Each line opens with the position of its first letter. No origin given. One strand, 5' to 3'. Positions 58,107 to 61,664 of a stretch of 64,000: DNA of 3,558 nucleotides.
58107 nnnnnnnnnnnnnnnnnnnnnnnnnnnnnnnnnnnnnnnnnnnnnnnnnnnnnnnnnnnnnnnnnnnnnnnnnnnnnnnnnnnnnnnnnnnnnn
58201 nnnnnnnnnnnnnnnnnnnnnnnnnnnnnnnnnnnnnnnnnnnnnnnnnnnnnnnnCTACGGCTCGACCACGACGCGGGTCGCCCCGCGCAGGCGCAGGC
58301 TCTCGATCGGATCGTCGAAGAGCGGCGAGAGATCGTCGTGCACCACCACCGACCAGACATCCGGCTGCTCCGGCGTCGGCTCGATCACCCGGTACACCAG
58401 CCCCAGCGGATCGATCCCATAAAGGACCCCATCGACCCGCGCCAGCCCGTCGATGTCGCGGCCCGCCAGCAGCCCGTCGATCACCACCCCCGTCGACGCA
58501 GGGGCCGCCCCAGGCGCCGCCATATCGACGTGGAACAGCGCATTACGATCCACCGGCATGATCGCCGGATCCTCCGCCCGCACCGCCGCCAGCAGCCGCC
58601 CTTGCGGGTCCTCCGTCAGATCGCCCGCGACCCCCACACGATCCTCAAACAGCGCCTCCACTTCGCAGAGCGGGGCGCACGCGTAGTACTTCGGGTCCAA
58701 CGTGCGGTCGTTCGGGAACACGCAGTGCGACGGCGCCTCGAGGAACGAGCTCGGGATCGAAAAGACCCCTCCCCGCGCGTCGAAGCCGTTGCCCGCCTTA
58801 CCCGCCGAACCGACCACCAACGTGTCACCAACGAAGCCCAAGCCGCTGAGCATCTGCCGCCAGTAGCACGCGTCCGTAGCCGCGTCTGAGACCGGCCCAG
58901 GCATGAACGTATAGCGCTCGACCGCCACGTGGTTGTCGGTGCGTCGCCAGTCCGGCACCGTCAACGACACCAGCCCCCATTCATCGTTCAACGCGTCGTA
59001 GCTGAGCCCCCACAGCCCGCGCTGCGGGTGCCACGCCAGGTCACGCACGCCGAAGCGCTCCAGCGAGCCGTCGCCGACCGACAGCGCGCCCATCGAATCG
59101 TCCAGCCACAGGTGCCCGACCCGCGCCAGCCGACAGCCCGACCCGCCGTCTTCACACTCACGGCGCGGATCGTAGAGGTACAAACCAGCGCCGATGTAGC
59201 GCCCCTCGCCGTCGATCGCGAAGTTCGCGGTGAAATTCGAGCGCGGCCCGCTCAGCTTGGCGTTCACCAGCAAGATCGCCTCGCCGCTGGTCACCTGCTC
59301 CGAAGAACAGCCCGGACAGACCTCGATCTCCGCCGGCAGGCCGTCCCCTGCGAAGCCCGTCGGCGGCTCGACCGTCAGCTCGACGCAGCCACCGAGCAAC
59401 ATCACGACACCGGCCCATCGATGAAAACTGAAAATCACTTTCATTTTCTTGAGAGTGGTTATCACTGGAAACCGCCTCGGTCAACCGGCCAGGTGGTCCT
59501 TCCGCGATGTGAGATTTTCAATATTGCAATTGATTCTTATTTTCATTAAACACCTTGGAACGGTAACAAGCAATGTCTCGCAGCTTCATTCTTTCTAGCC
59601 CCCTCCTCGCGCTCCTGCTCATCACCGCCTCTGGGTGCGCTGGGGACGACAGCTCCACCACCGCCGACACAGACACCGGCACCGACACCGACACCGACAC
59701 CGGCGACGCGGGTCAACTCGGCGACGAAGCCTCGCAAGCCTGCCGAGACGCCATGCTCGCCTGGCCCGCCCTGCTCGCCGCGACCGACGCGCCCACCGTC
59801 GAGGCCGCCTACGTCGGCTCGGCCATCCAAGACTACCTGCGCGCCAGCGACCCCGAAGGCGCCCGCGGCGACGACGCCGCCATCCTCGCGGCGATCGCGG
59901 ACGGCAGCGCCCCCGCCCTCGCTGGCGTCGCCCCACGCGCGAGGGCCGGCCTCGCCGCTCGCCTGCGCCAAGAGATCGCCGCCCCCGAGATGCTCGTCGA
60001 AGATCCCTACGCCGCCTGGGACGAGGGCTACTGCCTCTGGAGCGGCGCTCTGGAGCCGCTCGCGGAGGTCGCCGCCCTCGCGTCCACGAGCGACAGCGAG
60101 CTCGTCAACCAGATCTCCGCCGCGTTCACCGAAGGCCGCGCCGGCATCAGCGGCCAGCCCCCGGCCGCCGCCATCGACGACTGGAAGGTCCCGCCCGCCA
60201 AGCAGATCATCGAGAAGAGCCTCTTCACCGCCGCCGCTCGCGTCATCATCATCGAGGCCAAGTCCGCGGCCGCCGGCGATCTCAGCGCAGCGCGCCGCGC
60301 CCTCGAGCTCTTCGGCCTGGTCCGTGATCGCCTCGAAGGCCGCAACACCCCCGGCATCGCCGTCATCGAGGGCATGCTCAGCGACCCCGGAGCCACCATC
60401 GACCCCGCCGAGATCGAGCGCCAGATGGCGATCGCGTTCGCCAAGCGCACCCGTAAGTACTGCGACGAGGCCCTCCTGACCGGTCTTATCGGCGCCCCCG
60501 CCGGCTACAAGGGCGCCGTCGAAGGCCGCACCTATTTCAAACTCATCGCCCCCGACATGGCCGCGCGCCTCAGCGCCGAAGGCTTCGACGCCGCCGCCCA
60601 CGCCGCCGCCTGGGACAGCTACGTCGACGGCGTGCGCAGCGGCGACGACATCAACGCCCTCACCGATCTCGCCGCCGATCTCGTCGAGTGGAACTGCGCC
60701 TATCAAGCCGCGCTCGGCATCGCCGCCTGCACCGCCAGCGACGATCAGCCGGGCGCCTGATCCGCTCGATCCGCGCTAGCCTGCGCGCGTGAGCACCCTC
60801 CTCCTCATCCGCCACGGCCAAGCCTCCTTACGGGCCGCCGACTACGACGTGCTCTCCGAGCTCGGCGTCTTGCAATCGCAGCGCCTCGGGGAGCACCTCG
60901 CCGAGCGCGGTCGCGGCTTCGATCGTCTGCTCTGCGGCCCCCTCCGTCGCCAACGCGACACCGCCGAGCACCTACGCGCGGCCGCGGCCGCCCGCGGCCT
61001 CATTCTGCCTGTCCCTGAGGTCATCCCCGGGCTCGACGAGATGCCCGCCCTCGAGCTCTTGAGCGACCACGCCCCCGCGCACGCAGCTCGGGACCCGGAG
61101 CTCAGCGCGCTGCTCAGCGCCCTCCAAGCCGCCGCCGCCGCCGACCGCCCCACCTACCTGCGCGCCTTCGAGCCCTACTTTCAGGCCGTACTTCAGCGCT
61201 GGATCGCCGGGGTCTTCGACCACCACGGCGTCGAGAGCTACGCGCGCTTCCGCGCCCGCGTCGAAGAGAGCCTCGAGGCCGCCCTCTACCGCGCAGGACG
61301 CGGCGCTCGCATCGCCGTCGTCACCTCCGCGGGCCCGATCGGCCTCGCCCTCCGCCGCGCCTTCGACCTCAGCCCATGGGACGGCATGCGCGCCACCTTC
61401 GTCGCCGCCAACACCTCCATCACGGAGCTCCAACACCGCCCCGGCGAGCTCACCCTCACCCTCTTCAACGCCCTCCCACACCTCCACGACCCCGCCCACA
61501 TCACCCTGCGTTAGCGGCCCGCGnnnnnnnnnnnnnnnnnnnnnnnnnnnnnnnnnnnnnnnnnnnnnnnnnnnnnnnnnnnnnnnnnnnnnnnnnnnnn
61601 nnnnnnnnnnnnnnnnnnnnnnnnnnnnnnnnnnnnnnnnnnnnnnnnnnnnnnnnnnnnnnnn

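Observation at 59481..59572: Sole AT-rich intergenic island with Fur-box-like hexamer repeats between divergent lipoprotein genes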

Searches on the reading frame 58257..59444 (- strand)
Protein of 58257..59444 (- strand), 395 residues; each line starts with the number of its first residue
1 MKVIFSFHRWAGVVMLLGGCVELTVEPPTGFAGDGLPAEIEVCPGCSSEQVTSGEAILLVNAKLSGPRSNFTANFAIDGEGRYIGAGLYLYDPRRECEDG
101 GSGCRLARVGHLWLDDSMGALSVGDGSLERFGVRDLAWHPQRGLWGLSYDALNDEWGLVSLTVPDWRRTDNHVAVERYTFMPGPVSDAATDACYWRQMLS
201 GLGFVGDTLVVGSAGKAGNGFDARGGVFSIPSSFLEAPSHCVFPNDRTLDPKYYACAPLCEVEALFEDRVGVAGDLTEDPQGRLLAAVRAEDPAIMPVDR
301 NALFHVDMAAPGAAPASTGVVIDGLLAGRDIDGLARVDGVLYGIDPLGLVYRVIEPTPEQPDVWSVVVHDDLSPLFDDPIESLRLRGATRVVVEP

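Call 15: search_protein_families(library=pfam, proteins=[window:58257-59444:-], max_evalue=0.01)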
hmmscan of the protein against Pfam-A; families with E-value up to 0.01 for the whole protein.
window:58257-59444:- (395 aa): 0 families

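Call 16: search_protein_families(library=ncbifam, proteins=[window:58257-59444:-], max_evalue=0.01)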
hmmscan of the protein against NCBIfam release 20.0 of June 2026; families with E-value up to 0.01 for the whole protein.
window:58257-59444:- (395 aa): 0 families

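Call 61: find_homologous_proteins(query=window:58260-59444:-)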
Query window:58260-59444:- (395 aa): 117 proteins with E <= 0.001 among 8000 candidates.
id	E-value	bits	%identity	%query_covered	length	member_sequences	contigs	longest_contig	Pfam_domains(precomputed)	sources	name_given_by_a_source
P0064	1.5e-265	899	98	100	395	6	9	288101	-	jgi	jgi:hypothetical protein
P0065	1.2e-194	665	73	100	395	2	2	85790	-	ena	-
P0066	8.6e-187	639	70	100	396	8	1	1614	-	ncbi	-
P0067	2.7e-178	611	67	100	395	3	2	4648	-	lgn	-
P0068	2.7e-173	595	65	100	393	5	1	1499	-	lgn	-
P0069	1.0e-169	583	65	100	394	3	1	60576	-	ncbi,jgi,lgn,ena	-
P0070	8.0e-169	580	64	100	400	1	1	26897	-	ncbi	ncbi:MAG: hypothetical protein R3B09_31570 [Nannocystaceae bacterium]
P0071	1.1e-168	579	64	100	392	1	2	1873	-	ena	-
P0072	3.0e-168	578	63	100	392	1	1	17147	-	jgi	-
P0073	4.9e-166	571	63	100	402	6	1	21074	-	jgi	-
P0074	2.6e-163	562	64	100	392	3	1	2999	-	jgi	jgi:hypothetical protein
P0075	3.4e-149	515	57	99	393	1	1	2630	-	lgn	-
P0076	2.1e-145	503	58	100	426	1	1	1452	-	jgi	jgi:hypothetical protein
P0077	1.2e-144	500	56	100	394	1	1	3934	-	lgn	-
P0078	1.7e-144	500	57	99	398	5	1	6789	-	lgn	-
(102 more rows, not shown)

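Call 72: predict_structure(alignment_id=A3)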
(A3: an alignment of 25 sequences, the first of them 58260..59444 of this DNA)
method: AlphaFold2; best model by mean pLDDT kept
length: 395 residues; sequences in the alignment: 25
mean_pLDDT: 88.6   pTM: 0.87
mean pLDDT of the five models: 88.6, 88.4, 87.9, 86.9, 86.5
residues with pLDDT >= 90: 270; 70-90: 90; 50-70: 17; < 50: 18
segments of 3 or more residues with pLDDT < 50: 1-11, 16-19, 22-24
pLDDT, mean of each block of 10 residues (from residue 1): 39 51 53 78 87 88 92 91 95 92 93 93 88 97 97 95 92 96 93 94 97 88 93 97 90 96 96 93 94 91 94 92 83 93 95 89 88 94 92 88
secondary structure, 60 per line:
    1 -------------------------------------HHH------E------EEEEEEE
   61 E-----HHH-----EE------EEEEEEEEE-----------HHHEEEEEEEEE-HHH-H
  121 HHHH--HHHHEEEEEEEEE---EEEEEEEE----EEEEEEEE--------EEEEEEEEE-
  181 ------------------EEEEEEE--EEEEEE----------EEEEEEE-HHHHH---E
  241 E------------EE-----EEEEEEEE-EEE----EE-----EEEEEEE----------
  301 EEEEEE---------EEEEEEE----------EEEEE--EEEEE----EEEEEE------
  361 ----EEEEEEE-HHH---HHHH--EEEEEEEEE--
elements in order: E54-61 E83-91 E106-114 H120-124 H127-130 E131-139 E143-150 E155-162 E171-179 E199-205 E208-213 E224-230 H232-236 E261-268 E270-272 E284-290 E301-306 E316-322 E333-337 E340-344 E349-354 E365-371 H379-382 E385-393

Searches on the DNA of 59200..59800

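Call 19: search_rna_families(source=window, start=59200, end=59800, threshold=evalue, max_evalue=1)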
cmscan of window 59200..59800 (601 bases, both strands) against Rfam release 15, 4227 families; matches with E-value up to 1: 0.
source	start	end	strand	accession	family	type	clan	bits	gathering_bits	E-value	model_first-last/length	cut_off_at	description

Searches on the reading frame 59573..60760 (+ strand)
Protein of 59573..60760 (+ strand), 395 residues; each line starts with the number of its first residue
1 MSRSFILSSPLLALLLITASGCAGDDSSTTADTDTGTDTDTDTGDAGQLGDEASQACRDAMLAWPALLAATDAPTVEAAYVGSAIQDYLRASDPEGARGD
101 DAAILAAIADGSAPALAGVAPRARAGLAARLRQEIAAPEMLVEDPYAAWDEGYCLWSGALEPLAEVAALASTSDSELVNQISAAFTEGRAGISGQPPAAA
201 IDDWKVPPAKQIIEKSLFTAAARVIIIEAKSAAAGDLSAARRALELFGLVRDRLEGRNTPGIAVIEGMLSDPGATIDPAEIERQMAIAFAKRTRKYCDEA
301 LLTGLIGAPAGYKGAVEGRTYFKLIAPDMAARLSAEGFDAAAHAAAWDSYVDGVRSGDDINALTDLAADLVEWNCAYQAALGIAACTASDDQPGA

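Call 15: search_protein_families(library=pfam, proteins=[window:59573-60760:+], max_evalue=0.01)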
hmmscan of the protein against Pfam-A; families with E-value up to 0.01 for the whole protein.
window:59573-60760:+ (395 aa): 0 families

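Call 16: search_protein_families(library=ncbifam, proteins=[window:59573-60760:+], max_evalue=0.01)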
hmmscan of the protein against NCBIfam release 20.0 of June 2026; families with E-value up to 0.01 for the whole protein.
window:59573-60760:+ (395 aa): 0 families

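Call 20: find_encoding_contigs(protein=window:59573-60760:+, flank=10000, max_places=6)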
Protein window:59573-60760:+ (395 aa): no gene with exactly this product is on record in the collection.

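Call 21: find_homologous_proteins(query=window:59573-60757:+)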
Query window:59573-60757:+ (395 aa): 63 proteins with E <= 0.001 among 8000 candidates.
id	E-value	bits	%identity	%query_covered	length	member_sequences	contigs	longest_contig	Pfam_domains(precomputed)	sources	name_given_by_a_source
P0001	1.4e-244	829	99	100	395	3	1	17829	-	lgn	-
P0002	1.2e-131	458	59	99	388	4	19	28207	-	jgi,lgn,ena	-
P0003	2.8e-126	440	60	94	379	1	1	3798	-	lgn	-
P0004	6.9e-110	386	58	90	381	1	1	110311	-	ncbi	ncbi:MAG: hypothetical protein R3A79_13445 [Nannocystaceae bacterium]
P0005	3.2e-109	384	52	99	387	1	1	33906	-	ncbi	-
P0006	8.4e-107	376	51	98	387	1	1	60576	-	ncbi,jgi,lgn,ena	-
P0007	8.6e-105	369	53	91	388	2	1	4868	-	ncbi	-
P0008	2.2e-104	368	54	92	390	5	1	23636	-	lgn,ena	-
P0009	2.5e-104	368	47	99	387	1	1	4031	-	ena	-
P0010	4.6e-101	357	55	88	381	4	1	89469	-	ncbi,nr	ncbi:MAG: hypothetical protein H6710_21625 [Myxococcales bacterium]|nr:hypothetical protein [Myxococ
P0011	3.9e-100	354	51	90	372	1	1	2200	-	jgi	-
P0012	6.6e-98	347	50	89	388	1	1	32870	-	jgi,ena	-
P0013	2.7e-89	318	52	89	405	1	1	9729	-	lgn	-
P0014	2.4e-86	309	49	98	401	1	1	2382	-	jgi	-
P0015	9.1e-86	307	50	79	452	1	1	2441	-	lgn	-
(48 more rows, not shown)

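Call 23: find_related_loci(query=A1, collection=genome_contigs, flank=10000)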
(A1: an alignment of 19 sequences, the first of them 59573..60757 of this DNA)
Query A1 (395 aa) in genome_contigs; peptide patterns used: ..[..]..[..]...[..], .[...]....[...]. (x = any residue, [..] = any of these).
88 stretches matched a pattern; 42 encode a relative of the query (tblastn E <= 1e-3); 41 distinct loci.
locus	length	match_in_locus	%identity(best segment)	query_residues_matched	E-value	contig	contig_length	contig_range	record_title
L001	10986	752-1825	56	27-395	5e-110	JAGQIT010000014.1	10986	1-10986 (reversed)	MAG: Myxococcales bacterium isolate HKST-UBA11 2015-01-06_1_(paired)_contig_3193, whole genome shotgun sequence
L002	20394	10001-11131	51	7-392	7e-110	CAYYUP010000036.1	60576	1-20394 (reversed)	MAG TPA_asm: uncultured Nannocystis sp. isolate binchicken_co67_189 genome assembly, contig: NODE_392_length_60576_cov_8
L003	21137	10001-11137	52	9-395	3e-105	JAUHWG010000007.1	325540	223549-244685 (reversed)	MAG: Polyangia bacterium isolate 2_bin.15 NODE_52_length_325540_cov_7.540572, whole genome shotgun sequence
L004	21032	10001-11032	55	49-395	2e-102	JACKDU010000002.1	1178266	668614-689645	MAG: Myxococcales bacterium isolate HK-STAS-MYXO-15 HK-STAS-MYXO-15_2, whole genome shotgun sequence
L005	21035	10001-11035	58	39-389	3e-112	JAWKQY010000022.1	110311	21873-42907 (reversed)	MAG: Nannocystaceae bacterium isolate AC1.67 AC1.67.fa-22, whole genome shotgun sequence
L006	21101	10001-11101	47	28-392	1e-81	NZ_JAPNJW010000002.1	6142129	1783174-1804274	Nannocystis sp. RBIL2 ctg.s1.000001F, whole genome shotgun sequence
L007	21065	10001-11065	44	40-395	1e-79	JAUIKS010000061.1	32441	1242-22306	MAG: Polyangia bacterium isolate Co_bin.371 NODE_8347_length_32441_cov_2.420189, whole genome shotgun sequence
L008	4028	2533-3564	48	49-392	2e-79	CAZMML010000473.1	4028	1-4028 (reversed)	MAG TPA_asm: uncultured Nannocystis sp. isolate binchicken_co118_275 genome assembly, contig: NODE_34023_length_4028_cov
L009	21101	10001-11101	46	28-392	4e-78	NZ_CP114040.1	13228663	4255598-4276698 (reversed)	Nannocystis punicea strain FL3 chromosome, complete genome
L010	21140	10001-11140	45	18-392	4e-78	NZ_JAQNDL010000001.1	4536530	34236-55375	Nannocystis bainbridge strain BB15-2 000000Farrow, whole genome shotgun sequence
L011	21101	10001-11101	47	28-392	4e-77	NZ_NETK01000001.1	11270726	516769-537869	Nannocystis exedens strain DSM 71 utg0, whole genome shotgun sequence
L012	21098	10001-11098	45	24-387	3e-74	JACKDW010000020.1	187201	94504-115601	MAG: Myxococcales bacterium isolate HK-STAS-MYXO-17 HK-STAS-MYXO-17_20, whole genome shotgun sequence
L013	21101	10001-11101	45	28-392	2e-72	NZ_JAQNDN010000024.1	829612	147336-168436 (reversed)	Nannocystis radixulma strain NCELM 000005Farrow, whole genome shotgun sequence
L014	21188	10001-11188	44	4-392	9e-70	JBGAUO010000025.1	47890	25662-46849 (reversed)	MAG: Nannocystis sp. isolate MAG_AAO_AS.74 AAOAS-74_NODE_25_length_47890_cov_5.181980, whole genome shotgun sequence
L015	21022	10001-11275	38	1-392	3e-69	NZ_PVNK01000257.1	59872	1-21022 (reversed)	Enhygromyxa salina strain SWB005 ENSA5_contig000257, whole genome shotgun sequence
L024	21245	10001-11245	37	11-392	5e-55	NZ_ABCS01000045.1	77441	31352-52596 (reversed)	Plesiocystis pacifica SIR-1 1103186006279, whole genome shotgun sequence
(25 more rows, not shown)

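Call 42: search_protein_families(library=pfam, proteins=[L024:4969-6120:+, L024:6125-7516:+, L024:7529-8644:+, L024:8634-9953:+, L024:10009-11286:+, L024:11283-11765:+, L024:14155-15441:+, L007:11551-12468:+, L007:12339-13334:+, L007:14327-17767:-], max_evalue=0.001)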
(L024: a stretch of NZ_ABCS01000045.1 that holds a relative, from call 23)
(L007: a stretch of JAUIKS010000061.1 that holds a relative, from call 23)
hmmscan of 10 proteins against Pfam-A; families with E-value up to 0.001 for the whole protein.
L024:4969-6120:+ (383 aa): 1 family
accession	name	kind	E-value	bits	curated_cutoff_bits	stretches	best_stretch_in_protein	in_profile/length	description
PF09375.15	Peptidase_M75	-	3e-76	257.2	23.5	1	47-368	2-287/288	Imelysin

L024:6125-7516:+ (463 aa): 2 families
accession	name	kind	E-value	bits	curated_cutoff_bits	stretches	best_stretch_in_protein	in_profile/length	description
PF06537.16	DHOR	-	4.6e-100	335.9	22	1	30-463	6-499/499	Di-haem oxidoreductase, putative peroxidase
PF00034.26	Cytochrom_C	-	0.00025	22.7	21.3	0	88-107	8-30/90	Cytochrome c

L024:7529-8644:+ (371 aa): 1 family
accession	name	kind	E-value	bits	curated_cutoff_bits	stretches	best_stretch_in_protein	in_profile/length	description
PF09375.15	Peptidase_M75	-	6.8e-45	154.3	23.5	1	53-348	4-282/288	Imelysin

L024:8634-9953:+ (439 aa): 2 families
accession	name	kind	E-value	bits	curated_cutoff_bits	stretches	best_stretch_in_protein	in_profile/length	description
PF05090.19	HTTM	-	2.2e-48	165.6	27.7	1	10-260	4-259/259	HTTM domain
PF22777.1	VKGC_lumenal_dom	-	1.1e-38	133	27.7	1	296-435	13-150/152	Vitamin K-dependent gamma-carboxylase, lumenal domain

L024:10009-11286:+ (425 aa): 0 families

L024:11283-11765:+ (160 aa): 0 families

L024:14155-15441:+ (428 aa): 0 families

L007:11551-12468:+ (305 aa): 2 families
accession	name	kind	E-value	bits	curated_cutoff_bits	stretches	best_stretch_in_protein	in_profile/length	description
PF03929.21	PepSY_TM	-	7.7e-11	42.8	28.8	1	153-279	55-163/295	PepSY-associated TM region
PF16357.10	PepSY_TM_like_2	-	0.00064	20.2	27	0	245-297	142-192/197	Putative PepSY_TM-like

L007:12339-13334:+ (331 aa): 0 families

L007:14327-17767:- (1146 aa): 3 families
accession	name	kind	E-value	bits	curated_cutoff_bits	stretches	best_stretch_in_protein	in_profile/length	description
PF00593.30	TonB_dep_Rec_b-barrel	-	1.4e-26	94.8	27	1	673-1114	24-435/436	TonB dependent receptor-like, beta-barrel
PF04116.19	FA_hydroxylase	-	1.7e-23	83.9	31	1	144-291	2-131/132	Fatty acid hydroxylase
PF07715.20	Plug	-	4.2e-14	53.4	23.9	1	462-568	6-107/107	TonB-dependent Receptor Plug Domain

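Call 46: predict_structure(alignment_id=A1)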
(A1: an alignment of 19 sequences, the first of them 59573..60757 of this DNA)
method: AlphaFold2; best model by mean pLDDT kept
length: 395 residues; sequences in the alignment: 19
mean_pLDDT: 90.0   pTM: 0.85
mean pLDDT of the five models: 90.0, 88.7, 88.2, 86.6, 86.5
residues with pLDDT >= 90: 331; 70-90: 13; 50-70: 9; < 50: 42
segments of 3 or more residues with pLDDT < 50: 1-29, 31-43
pLDDT, mean of each block of 10 residues (from residue 1): 39 43 42 43 67 98 98 98 98 92 98 98 98 98 96 98 94 78 98 93 98 97 98 97 98 96 97 93 98 98 98 98 96 97 98 98 98 98 94 83
secondary structure, 60 per line:
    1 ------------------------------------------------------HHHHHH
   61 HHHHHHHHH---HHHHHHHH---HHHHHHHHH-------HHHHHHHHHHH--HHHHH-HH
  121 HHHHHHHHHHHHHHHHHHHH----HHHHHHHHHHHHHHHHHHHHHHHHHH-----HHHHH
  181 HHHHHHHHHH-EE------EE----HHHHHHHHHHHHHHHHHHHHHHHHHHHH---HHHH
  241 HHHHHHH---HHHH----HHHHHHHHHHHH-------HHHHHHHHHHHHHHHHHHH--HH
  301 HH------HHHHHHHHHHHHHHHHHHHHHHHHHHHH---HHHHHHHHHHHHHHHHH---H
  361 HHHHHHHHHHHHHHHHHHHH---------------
elements in order: H55-69 H73-80 H84-92 H100-110 H113-117 H119-140 H145-170 H176-190 H206-233 H237-247 H251-254 H259-270 H278-296 H299-302 H309-336 H340-356 H360-380

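Call 66: search_protein_families(library=pfam, proteins=[L007:19046-20509:-, L007:17754-19028:-], max_evalue=0.001)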
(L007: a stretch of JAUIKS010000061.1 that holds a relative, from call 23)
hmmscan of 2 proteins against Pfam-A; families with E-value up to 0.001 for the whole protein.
L007:19046-20509:- (487 aa): 1 family
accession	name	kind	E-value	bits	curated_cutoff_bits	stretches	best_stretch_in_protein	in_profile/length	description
PF16148.10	DUF4856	-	2.1e-18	66.9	22.3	1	46-275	1-200/358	Domain of unknown function (DUF4856)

L007:17754-19028:- (424 aa): 1 family
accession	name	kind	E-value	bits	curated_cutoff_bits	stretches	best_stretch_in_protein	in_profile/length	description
PF09375.15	Peptidase_M75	-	6.9e-32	111.6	23.5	1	84-387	8-269/288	Imelysin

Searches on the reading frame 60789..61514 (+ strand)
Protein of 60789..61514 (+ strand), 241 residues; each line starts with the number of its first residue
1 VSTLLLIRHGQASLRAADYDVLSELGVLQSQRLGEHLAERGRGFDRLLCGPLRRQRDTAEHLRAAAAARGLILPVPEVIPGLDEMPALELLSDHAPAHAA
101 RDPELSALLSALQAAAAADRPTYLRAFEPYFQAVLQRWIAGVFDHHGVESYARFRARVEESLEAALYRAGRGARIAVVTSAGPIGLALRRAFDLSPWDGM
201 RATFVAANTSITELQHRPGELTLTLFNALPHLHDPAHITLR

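Call 15: search_protein_families(library=pfam, proteins=[window:60789-61514:+], max_evalue=0.01)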
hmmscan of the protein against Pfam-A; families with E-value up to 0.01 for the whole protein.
window:60789-61514:+ (241 aa): 1 family
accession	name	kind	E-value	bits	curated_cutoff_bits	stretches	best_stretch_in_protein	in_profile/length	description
PF00300.27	His_Phos_1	-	3.3e-20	73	21.7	2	137-227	103-192/194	Histidine phosphatase superfamily (branch 1)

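Call 16: search_protein_families(library=ncbifam, proteins=[window:60789-61514:+], max_evalue=0.01)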
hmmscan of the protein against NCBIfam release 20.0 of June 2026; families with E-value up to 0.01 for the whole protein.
window:60789-61514:+ (241 aa): 4 families
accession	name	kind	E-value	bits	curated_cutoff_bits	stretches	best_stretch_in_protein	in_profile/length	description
NF005567.0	PRK07238.1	equivalog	4.4e-11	42.7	326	1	2-65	178-246/378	bifunctional RNase H/acid phosphatase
TIGR03162.1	ribazole_cobC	equivalog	1.1e-09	38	162.9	2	4-66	1-66/176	alpha-ribazole phosphatase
TIGR00249.1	sixA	equivalog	1.2e-07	31.7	74.5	1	4-67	3-68/154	phosphohistidine phosphatase SixA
NF011580.0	PRK15004.1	equivalog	9.5e-05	22.5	250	0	4-68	3-71/203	adenosylcobalamin/alpha-ribazole phosphatase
